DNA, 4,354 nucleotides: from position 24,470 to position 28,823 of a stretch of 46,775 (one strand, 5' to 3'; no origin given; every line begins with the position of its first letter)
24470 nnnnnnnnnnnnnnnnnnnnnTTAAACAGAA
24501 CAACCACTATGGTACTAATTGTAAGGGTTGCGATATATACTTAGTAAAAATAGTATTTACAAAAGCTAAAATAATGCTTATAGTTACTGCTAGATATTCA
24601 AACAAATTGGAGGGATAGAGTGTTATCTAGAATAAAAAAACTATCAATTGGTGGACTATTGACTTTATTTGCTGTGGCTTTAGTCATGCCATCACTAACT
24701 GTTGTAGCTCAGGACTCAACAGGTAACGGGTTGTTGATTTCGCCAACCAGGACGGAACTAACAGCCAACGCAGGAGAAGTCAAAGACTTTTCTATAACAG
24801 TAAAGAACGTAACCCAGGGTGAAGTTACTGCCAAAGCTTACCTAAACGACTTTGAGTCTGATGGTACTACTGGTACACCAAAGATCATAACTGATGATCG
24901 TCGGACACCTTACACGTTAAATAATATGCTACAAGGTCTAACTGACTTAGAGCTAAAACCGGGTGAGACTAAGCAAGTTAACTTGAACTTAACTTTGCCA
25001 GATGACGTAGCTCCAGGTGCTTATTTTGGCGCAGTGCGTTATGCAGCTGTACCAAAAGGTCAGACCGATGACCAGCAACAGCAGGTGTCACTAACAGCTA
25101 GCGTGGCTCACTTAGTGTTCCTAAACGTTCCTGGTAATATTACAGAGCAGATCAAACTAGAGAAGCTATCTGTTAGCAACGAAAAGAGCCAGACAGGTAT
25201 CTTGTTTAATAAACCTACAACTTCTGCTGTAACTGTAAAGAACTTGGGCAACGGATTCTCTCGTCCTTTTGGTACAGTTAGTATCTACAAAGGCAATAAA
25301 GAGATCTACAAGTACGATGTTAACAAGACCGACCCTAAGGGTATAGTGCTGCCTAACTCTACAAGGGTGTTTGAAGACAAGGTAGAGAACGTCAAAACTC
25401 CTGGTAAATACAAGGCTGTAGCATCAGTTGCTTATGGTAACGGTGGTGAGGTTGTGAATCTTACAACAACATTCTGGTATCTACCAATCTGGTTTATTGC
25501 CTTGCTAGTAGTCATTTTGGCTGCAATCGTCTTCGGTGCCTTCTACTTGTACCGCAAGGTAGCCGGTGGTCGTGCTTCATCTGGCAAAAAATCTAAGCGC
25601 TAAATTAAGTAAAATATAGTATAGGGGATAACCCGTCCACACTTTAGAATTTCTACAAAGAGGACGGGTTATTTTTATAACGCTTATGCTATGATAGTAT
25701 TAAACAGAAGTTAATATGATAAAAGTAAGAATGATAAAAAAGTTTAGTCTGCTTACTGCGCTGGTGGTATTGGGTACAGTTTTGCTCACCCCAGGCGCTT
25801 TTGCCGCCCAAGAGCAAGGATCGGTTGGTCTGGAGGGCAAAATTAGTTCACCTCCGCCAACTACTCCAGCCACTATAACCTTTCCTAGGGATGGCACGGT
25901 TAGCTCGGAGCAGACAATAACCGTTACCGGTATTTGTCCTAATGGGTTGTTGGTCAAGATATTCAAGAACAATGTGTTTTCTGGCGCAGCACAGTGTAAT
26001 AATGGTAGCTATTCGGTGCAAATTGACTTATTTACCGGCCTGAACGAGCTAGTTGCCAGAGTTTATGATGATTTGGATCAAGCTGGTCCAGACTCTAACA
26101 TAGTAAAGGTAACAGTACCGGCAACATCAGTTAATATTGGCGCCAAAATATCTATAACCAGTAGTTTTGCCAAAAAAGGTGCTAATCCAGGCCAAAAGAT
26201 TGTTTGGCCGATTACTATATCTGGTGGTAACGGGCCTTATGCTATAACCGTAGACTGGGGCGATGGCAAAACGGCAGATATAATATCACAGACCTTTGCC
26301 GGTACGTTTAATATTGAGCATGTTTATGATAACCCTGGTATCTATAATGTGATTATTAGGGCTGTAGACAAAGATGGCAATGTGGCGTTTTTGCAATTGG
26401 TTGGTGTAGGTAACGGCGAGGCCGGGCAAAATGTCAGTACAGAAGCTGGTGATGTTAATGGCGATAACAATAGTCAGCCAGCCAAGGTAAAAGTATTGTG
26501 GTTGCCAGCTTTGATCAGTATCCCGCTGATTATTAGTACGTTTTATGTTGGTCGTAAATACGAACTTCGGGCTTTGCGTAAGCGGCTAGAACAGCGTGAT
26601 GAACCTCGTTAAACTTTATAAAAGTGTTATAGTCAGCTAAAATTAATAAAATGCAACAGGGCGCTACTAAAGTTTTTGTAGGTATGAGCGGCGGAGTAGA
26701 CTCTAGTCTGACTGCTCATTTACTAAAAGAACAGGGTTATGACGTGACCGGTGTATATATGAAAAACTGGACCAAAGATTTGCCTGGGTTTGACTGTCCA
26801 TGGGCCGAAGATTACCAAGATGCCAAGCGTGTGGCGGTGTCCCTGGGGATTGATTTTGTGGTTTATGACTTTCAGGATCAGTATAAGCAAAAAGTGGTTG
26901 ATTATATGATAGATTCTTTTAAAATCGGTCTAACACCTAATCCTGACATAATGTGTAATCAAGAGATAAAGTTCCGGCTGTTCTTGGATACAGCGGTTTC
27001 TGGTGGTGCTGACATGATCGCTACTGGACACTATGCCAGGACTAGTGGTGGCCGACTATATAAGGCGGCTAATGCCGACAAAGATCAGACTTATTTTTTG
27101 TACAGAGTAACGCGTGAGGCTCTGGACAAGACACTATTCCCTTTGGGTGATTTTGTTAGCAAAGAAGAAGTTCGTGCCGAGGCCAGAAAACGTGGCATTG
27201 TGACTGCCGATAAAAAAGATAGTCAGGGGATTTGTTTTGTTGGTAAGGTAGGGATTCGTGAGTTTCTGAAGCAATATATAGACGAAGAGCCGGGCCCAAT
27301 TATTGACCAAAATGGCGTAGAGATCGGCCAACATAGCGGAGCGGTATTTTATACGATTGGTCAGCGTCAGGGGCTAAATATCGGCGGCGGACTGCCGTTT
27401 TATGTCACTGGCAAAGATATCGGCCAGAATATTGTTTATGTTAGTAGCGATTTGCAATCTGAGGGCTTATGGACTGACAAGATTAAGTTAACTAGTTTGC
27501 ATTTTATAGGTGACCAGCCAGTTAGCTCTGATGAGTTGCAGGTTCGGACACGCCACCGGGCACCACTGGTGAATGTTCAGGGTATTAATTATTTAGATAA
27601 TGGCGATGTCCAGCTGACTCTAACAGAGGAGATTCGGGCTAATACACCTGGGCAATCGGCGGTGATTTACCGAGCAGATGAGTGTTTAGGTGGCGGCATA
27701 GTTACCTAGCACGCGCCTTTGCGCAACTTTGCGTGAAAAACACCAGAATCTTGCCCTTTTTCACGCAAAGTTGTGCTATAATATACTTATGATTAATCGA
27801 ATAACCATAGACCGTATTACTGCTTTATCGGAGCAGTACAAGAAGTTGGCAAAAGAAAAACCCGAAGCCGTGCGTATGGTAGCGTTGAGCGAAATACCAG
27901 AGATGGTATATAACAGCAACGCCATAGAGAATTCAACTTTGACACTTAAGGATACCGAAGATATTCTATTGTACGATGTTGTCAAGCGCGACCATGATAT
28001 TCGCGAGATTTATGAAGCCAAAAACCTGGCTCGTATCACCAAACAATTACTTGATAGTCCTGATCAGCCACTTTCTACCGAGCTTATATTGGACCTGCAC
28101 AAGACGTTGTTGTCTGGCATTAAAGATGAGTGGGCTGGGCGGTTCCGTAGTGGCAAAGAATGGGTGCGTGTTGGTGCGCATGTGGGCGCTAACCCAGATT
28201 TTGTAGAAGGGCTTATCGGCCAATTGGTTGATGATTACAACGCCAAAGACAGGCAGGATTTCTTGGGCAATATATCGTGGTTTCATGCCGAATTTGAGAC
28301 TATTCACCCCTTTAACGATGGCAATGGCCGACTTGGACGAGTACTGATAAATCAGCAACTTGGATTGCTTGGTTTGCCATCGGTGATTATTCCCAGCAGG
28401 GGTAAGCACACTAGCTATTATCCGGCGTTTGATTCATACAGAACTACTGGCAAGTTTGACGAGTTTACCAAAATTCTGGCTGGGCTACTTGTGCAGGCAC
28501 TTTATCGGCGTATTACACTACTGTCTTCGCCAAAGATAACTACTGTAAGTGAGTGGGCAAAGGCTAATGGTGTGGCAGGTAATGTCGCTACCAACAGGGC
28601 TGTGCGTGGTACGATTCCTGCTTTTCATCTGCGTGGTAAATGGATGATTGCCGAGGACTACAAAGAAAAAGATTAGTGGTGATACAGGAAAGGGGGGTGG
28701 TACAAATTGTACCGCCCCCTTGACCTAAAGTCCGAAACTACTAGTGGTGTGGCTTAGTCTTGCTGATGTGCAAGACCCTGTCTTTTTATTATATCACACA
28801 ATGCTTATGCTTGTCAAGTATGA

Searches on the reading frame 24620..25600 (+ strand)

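Call 80: search_protein_families(library=pfam, proteins=[window:24620-25600:+], max_evalue=0.0001)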
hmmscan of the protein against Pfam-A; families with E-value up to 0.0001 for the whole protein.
window:24620-25600:+ (327 aa): 1 family
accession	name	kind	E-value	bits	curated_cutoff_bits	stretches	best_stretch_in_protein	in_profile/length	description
PF06030.18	WxLIP_PGBD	-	5.8e-05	23.6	27.3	0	47-140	21-118/121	WxL Interacting Protein, peptidoglycan binding domain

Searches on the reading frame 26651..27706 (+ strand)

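Call 80: search_protein_families(library=pfam, proteins=[window:26651-27706:+], max_evalue=0.0001)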
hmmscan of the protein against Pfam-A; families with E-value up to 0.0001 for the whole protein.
window:26651-27706:+ (352 aa): 5 families
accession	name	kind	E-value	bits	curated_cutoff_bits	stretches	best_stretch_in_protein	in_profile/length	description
PF03054.22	tRNA_Me_trans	-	1.7e-72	243.8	20.6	1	7-199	2-202/202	tRNA methyl transferase HUP domain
PF20259.3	tRNA_Me_trans_M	-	2.7e-21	75.3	27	1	204-265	2-65/66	tRNA methyl transferase PRC-barrel domain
PF20258.4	tRNA_Me_trans_C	-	7e-16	58.8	20.6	1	276-351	2-77/77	Aminomethyltransferase beta-barrel domain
PF02540.23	NAD_synthase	-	5.1e-07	29.5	21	1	2-80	15-87/242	NAD synthase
PF24167.1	DUF7411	-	5.6e-05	23.2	28.7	0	7-88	2-72/194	Family of unknown function (DUF7411)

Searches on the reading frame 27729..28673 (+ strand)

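Call 80: search_protein_families(library=pfam, proteins=[window:27729-28673:+], max_evalue=0.0001)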
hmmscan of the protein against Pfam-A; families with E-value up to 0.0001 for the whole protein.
window:27729-28673:+ (315 aa): 1 family
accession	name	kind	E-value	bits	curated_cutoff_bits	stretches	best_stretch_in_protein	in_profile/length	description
PF02661.23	Fic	-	2.1e-20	73.8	24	1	114-211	1-93/93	Fic/DOC family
